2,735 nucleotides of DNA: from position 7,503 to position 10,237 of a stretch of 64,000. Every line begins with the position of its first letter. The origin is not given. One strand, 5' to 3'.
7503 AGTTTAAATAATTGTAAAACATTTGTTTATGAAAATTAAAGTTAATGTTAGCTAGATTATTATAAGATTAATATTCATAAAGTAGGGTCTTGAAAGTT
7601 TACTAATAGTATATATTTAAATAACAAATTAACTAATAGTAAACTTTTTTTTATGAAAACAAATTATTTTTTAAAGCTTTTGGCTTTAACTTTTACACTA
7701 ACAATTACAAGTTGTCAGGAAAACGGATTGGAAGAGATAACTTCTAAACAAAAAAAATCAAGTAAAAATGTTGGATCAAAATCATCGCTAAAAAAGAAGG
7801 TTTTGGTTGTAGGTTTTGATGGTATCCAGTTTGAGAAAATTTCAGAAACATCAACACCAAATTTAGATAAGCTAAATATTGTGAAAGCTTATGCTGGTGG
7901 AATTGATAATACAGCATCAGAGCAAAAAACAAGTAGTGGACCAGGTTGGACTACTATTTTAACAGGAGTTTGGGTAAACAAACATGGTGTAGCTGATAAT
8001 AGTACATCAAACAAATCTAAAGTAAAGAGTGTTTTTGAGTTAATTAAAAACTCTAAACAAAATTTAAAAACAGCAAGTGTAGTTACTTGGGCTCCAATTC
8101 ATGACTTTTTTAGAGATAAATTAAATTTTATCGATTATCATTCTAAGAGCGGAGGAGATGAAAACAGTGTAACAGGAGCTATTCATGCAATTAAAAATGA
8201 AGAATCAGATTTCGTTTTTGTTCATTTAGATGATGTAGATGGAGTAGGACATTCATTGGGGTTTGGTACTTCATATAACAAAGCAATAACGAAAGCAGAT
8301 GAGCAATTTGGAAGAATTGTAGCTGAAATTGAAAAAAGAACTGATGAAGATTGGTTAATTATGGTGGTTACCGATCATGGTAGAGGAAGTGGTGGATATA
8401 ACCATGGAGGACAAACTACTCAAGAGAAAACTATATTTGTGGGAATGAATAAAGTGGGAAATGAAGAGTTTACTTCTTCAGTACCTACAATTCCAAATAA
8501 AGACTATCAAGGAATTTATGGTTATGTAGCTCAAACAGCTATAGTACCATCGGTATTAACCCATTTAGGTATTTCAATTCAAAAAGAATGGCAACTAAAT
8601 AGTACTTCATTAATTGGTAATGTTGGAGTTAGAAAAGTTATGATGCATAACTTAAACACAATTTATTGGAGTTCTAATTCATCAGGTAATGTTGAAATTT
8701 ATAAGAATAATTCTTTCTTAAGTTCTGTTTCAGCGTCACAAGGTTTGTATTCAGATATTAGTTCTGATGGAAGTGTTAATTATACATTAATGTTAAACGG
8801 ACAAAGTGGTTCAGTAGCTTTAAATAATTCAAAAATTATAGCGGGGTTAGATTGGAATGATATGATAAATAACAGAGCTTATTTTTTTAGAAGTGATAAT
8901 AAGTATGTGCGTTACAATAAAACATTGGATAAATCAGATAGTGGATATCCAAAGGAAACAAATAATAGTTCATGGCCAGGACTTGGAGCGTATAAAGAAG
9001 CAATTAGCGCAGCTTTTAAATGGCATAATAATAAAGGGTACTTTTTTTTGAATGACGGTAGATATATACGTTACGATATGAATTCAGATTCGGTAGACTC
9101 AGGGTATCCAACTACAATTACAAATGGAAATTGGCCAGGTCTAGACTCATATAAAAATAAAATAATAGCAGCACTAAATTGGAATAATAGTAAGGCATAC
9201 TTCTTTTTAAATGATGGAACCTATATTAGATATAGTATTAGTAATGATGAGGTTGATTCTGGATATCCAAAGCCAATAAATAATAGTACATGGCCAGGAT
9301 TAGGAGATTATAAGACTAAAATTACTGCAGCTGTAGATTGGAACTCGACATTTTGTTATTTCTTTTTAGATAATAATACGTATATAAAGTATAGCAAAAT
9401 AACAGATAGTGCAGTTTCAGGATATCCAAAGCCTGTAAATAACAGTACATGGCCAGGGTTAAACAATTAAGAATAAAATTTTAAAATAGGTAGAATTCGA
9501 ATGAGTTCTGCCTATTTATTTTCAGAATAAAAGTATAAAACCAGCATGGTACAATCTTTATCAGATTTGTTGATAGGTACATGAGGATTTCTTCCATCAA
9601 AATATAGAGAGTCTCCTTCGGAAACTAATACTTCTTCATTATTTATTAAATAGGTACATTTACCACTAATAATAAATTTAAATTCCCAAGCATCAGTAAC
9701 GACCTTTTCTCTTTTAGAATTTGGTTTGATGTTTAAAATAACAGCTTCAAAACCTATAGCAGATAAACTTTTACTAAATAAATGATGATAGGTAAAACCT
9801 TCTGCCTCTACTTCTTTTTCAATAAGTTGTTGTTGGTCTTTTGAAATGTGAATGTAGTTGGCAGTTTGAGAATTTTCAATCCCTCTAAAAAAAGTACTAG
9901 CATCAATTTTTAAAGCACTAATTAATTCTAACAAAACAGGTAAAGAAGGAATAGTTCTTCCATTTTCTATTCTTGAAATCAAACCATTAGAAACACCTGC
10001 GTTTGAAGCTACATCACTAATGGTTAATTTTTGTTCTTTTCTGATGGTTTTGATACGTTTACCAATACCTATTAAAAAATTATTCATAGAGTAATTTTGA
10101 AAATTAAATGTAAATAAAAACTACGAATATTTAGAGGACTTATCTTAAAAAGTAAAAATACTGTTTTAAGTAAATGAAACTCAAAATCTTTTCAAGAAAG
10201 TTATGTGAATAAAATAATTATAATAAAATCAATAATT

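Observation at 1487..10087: phnW-less, TonB-fed phosphonate-type catabolic cluster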

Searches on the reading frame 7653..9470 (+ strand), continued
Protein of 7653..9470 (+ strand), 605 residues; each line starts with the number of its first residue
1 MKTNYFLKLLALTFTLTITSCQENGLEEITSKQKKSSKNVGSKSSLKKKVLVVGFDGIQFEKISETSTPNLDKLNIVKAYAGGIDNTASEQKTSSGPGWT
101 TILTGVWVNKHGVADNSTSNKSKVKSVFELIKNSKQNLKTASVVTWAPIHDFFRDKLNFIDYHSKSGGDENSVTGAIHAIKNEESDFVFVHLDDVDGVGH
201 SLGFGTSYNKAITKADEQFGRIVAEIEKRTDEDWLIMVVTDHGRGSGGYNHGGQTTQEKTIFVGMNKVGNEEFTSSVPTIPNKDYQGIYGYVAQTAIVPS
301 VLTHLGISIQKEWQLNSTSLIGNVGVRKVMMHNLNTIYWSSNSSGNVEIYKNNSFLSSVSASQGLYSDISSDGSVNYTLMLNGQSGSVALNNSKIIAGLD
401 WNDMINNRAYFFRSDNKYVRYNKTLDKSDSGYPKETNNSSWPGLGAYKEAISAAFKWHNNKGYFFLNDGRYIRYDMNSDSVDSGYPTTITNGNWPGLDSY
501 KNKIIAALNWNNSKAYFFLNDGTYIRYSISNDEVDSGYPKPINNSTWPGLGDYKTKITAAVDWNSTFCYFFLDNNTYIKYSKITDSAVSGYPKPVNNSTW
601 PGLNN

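Call 88: find_encoding_contigs(protein=P0342, flank=7000, max_places=1)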
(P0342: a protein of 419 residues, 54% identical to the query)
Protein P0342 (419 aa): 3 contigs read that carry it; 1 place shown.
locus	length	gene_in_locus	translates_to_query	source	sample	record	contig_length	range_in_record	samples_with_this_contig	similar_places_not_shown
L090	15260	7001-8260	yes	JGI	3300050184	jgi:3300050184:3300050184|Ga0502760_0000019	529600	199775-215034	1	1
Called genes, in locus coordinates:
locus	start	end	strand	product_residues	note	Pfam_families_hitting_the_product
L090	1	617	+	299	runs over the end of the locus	PF00126:HTH_1, PF03466:LysR_substrate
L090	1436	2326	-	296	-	PF00126:HTH_1, PF03466:LysR_substrate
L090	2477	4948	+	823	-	PF07715:Plug, PF00593:TonB_dep_Rec_b-barrel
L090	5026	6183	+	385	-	PF00890:FAD_binding_2 (weak), PF01266:DAO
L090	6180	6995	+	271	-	PF00702:Hydrolase, PF13419:HAD_2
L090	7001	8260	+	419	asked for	PF18943:DUF5690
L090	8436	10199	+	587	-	PF07969:Amidohydro_3, PF01979:Amidohydro_1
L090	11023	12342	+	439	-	PF13347:MFS_2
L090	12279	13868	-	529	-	PF16655:PhoD_N, PF09423:PhoD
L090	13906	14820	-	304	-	PF00480:ROK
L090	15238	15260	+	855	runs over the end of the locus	PF07715:Plug, PF00593:TonB_dep_Rec_b-barrel, PF14905:OMP_b-brl_3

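Call 89: search_protein_families(library=ncbifam, proteins=[L088:8353-9507:+, L088:9504-10124:+, L089:6220-6840:-, L089:8336-9190:-, L089:9190-9864:-, L089:9864-10550:-, L090:5026-6183:+, L090:6180-6995:+], max_evalue=1e-8)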
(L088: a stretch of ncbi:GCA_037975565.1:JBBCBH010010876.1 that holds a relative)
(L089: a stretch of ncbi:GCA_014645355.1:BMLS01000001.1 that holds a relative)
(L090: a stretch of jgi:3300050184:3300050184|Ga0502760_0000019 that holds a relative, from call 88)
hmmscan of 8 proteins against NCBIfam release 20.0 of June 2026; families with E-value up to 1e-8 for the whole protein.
L088:8353-9507:+ (384 aa): 3 families
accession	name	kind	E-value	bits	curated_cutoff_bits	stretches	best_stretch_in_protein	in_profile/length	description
NF049936.1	TriMthamethphnDioxTmpA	equivalog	2.4e-163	543.2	400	1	25-380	9-364/366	2-trimethylaminoethylphosphonate dioxygenase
TIGR02409.1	carnitine_bodg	equivalog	1.3e-123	412.7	414.75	1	27-378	11-365/366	gamma-butyrobetaine dioxygenase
TIGR02410.1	carnitine_TMLD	equivalog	1.7e-60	205.4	268.3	1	29-376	1-359/362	trimethyllysine dioxygenase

L088:9504-10124:+ (206 aa): 3 families
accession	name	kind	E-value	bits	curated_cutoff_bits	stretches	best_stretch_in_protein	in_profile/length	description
NF049941.1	HyMthAminphonOxyTmpB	equivalog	1.6e-79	266.1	300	1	9-187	5-183/188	(R)-1-hydroxy-2-trimethylaminoethylphosphonate oxygenase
TIGR03276.1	Phn-HD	hypoth_equivalog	1.7e-60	203.6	214.6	1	11-186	3-178/179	phosphonate degradation HD-domain oxygenase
NF052439.1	HMPDioxPhnZ1GIM8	equivalog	2.9e-45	154.2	300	1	12-180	23-191/199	hydroxymethylphosphonate dioxygenase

L089:6220-6840:- (206 aa): 3 families
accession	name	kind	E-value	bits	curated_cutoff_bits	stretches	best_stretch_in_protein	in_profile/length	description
TIGR03276.1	Phn-HD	hypoth_equivalog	1e-57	194.5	214.6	1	10-184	2-175/179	phosphonate degradation HD-domain oxygenase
NF049941.1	HyMthAminphonOxyTmpB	equivalog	9.3e-37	126.6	300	1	7-182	3-177/188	(R)-1-hydroxy-2-trimethylaminoethylphosphonate oxygenase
NF052439.1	HMPDioxPhnZ1GIM8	equivalog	7.2e-31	107.2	300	1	6-177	18-187/199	hydroxymethylphosphonate dioxygenase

L089:8336-9190:- (284 aa): 1 family
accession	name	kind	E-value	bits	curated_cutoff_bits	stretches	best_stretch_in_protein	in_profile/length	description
NF052437.1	MPhHdxlPhnYGIM8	equivalog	1.7e-27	96.5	500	2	197-270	161-234/260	methylphosphonate hydroxylase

L089:9190-9864:- (224 aa): 4 families
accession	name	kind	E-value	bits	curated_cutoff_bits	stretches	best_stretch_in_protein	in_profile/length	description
NF052360.1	HolPasePseu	equivalog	4e-48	163.9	280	1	6-213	5-214/218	histidinol-phosphatase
NF052359.1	HolPaseNeis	equivalog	5.5e-43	147.2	400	1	6-214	5-218/221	histidinol-phosphatase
TIGR01490.1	HAD-SF-IB-hyp1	subfamily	3.9e-39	135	98.3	1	5-201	2-201/202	HAD-IB family hydrolase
TIGR01488.1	HAD-SF-IB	subfamily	1.1e-20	74.3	45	1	5-188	2-175/177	HAD-IB family phosphatase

L089:9864-10550:- (228 aa): 3 families
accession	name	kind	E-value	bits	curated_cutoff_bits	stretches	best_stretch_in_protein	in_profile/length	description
NF009932.0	PRK13395.1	subfamily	2.1e-10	40.4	160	0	127-196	70-139/171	ureidoglycolate lyase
NF002949.0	PRK03606.1-2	equivalog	4.1e-10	39.7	230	1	127-209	70-151/167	ureidoglycolate lyase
NF002948.0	PRK03606.1-1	equivalog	6.2e-10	39.2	275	1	125-197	66-138/160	ureidoglycolate lyase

L090:5026-6183:+ (385 aa): 3 families
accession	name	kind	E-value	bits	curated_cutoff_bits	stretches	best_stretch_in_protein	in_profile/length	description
TIGR03364.1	HpnW_proposed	hypoth_equivalog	6.4e-126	420.3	285.1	1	12-371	2-365/365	TIGR03364 family FAD-dependent oxidoreductase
TIGR02352.1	thiamin_ThiO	equivalog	4.2e-17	62.3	250.8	1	13-228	1-230/351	glycine oxidase ThiO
NF008425.0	PRK11259.1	equivalog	6e-11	41.9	257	1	10-210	4-210/377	N-methyl-L-tryptophan oxidase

L090:6180-6995:+ (271 aa): 5 families
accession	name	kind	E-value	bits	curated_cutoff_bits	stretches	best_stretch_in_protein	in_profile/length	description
TIGR01422.2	phosphonatase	equivalog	2.3e-98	328.5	220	1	6-255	2-251/251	phosphonoacetaldehyde hydrolase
NF053741.1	noncata_PA2803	equivalog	8.5e-22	78.1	240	1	7-268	2-191/191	HAD superfamily inactivated hydrolase PcrP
TIGR03351.1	PhnX-like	hypoth_equivalog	4.4e-21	75.9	218.9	1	7-204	3-191/220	phosphonatase-like hydrolase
TIGR02009.1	PGMB-YQAB-SF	subfamily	1.7e-10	41.4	153.35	1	6-203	2-186/186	beta-phosphoglucomutase family hydrolase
NF053653.1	InDiPhoBT2121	equivalog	1.7e-09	37.6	245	1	5-205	1-188/216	inorganic diphosphatase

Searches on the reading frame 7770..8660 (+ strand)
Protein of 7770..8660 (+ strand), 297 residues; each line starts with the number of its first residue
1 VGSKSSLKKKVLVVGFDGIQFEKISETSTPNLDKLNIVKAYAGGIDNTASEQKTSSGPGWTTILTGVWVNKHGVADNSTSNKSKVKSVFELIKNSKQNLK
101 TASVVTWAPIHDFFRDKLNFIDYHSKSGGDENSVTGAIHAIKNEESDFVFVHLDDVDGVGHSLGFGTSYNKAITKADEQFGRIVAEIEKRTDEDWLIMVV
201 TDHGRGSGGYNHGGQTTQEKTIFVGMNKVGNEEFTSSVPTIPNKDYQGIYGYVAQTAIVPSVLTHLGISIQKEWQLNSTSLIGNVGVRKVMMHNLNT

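Call 64: search_solved_structures(query=window:7770-8660:+, max_evalue=0.01, show_alignments=3)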
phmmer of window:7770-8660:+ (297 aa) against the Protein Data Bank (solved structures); distinct sequences matched with E-value up to 0.01: 11.
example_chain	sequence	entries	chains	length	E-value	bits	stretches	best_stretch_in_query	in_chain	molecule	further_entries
5tcd_A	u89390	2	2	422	2.2e-05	27.6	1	8-93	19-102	Ectonucleotide pyrophosphatase/phosphodiesterase family member 7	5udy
4lqy_A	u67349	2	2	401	2.6e-05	27.4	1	3-205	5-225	Bis(5'-adenosyl)-triphosphatase ENPP4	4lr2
5vem_A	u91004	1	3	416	8.9e-05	25.6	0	8-86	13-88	Ectonucleotide pyrophosphatase/phosphodiesterase family member 5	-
6f2t_A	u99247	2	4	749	0.00025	24.2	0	140-206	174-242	Ectonucleotide pyrophosphatase/phosphodiesterase family member 3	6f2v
6f30_A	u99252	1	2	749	0.00027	24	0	140-206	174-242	Ectonucleotide pyrophosphatase/phosphodiesterase family member 3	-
6f2y_A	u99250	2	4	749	0.00027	24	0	140-206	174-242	Ectonucleotide pyrophosphatase/phosphodiesterase family member 3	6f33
6g4g_A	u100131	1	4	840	0.00035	23.7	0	140-206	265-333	Ectonucleotide pyrophosphatase/phosphodiesterase family member 3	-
5ven_A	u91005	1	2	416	0.00079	22.5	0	8-79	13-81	Ectonucleotide pyrophosphatase/phosphodiesterase family member 5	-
5veo_A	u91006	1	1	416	0.00086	22.4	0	8-79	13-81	Ectonucleotide pyrophosphatase/phosphodiesterase family member 5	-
7mw8_D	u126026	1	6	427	0.0019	21.2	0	145-209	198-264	Phosphodiesterase-nucleotide pyrophosphatase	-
2gsn_A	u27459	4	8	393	0.0029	20.6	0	145-209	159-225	phosphodiesterase-nucleotide pyrophosphatase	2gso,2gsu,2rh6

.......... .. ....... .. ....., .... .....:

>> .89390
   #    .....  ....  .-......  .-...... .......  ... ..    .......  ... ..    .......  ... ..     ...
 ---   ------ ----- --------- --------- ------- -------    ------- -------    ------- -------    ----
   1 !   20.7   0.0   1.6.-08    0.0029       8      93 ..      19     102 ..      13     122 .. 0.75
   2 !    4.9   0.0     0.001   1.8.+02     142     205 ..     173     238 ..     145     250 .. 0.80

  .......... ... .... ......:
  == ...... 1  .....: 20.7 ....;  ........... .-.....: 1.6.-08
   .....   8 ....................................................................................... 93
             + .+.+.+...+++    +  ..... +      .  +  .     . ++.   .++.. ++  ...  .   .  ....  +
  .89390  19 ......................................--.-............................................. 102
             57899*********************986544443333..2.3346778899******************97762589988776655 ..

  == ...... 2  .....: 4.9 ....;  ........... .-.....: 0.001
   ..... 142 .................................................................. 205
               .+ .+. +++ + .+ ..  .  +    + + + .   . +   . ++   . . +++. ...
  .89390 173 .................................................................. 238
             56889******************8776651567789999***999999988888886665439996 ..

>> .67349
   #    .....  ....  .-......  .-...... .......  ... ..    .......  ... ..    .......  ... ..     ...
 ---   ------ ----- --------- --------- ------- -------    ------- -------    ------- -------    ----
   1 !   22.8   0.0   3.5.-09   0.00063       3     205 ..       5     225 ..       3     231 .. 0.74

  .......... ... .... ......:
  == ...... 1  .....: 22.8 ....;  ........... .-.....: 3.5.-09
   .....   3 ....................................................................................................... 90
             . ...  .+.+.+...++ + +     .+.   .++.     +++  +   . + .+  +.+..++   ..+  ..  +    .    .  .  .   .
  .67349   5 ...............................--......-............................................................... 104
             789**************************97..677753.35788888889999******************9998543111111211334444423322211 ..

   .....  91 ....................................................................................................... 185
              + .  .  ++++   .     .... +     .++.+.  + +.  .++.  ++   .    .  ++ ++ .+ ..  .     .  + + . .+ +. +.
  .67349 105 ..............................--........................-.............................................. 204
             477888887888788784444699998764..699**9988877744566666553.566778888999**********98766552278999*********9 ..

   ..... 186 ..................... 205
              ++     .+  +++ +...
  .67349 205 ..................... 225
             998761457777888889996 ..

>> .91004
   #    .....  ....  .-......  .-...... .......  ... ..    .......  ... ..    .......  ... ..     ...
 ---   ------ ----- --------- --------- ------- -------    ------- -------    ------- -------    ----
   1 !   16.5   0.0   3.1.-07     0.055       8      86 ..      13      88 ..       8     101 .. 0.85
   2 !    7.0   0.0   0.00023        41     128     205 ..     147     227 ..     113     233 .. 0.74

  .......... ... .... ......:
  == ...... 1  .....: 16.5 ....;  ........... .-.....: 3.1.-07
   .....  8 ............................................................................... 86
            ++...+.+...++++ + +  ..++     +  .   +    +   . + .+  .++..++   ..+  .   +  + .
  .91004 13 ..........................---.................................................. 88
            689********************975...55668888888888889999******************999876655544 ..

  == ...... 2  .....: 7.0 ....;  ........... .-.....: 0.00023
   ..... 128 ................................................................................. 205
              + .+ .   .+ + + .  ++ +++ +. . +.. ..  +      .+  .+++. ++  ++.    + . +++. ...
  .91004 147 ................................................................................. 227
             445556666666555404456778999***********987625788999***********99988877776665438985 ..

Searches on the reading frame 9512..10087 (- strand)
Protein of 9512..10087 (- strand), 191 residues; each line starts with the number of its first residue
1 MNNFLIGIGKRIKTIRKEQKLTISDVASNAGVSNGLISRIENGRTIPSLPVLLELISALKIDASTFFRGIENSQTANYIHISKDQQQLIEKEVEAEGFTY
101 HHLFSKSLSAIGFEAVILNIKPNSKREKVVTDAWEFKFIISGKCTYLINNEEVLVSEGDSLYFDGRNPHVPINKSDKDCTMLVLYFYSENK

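Call 3: search_protein_families(library=pfam, proteins=[window:9512-10087:-], max_evalue=0.01)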
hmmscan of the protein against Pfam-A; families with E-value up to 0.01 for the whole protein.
window:9512-10087:- (191 aa): 8 families
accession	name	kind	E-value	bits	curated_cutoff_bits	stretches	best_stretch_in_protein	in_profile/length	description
PF01381.28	HTH_3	-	4e-13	49.6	23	1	12-63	1-52/55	Helix-turn-helix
PF07883.17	Cupin_2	-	3e-11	43.3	27.2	1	132-185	17-70/70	Cupin domain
PF12844.13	HTH_19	-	6.2e-11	42.5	30.2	1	9-70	1-62/64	Helix-turn-helix domain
PF13560.12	HTH_31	-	5.4e-10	39.9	27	1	9-62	3-57/64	Helix-turn-helix domain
PF13443.12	HTH_26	-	0.00037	21.1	22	1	11-64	1-55/63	Cro/C1-type HTH DNA-binding domain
PF02311.25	AraC_binding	-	0.0011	19.2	21.1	1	119-186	9-76/135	AraC-like ligand binding domain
PF13413.12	HTH_25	-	0.004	17.4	24.6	0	13-44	3-34/62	Helix-turn-helix domain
PF05899.18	Cupin_3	-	0.0068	16.5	23.5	0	129-163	21-56/74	EutQ-like cupin domain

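Call 4: search_protein_families(library=ncbifam, proteins=[window:9512-10087:-], max_evalue=0.01)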
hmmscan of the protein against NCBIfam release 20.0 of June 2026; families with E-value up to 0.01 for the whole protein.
window:9512-10087:- (191 aa): 16 families
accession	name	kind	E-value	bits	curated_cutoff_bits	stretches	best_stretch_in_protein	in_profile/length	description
NF007408.0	PRK09943.1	equivalog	3.3e-13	49.6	211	1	1-182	1-177/185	HTH-type transcriptional regulator PuuR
TIGR03070.1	couple_hipB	subfamily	1.5e-09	37.7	71.65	1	8-59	3-54/58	type II toxin-antitoxin system Y4mF family antitoxin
NF006015.0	PRK08154.1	subfamily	1.1e-07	31.3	204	1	2-87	25-109/314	anaerobic benzoate catabolism transcriptional regulator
NF041951.1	phage_RstR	subfamily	3.2e-07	30.6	80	1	8-92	3-88/108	RstR family transcriptional repressor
NF007257.0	PRK09706.1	subfamily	9.6e-06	25.4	101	1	8-90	6-87/135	transcriptional repressor DicA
NF041677.1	trans_regClgR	equivalog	1.7e-05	24.8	170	1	8-71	9-72/113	transcriptional regulator ClgR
NF046032.1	TransRegSlrRBacil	equivalog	2.2e-05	24.6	250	1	8-67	2-62/149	HTH-type transcriptional regulator SlrR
TIGR00270.2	TIGR00270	equivalog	3.6e-05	23.6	110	1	9-62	77-130/159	multiprotein bridging factor aMBF1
NF003162.0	PRK04140.1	equivalog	4.5e-05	22.6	263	1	9-114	128-235/317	transcriptional regulator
NF010465.0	PRK13890.1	equivalog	0.00015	21.9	96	1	14-64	12-62/121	conjugal transfer protein TrbA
NF038139.1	Reg_Aceta_RamB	equivalog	0.00016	20.4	700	1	8-93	3-87/465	acetate metabolism transcriptional regulator RamB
NF041575.1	antitoxPezA_Strep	equivalog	0.00036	20.5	290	1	8-49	2-43/158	type II toxin-antitoxin system antitoxin PezA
NF052239.1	antitox_spr1629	equivalog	0.00048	19.3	335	1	8-80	3-77/377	spr1629 family repressor/antitoxin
TIGR03830.1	CxxCG_CxxCG_HTH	subfamily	0.00055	19.7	61.8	1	9-51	67-109/127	type II TA system antitoxin MqsA family protein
NF047948.1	male_kill_WMK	equivalog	0.00056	19.5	300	1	8-75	163-230/300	WO male-killing family protein Wmk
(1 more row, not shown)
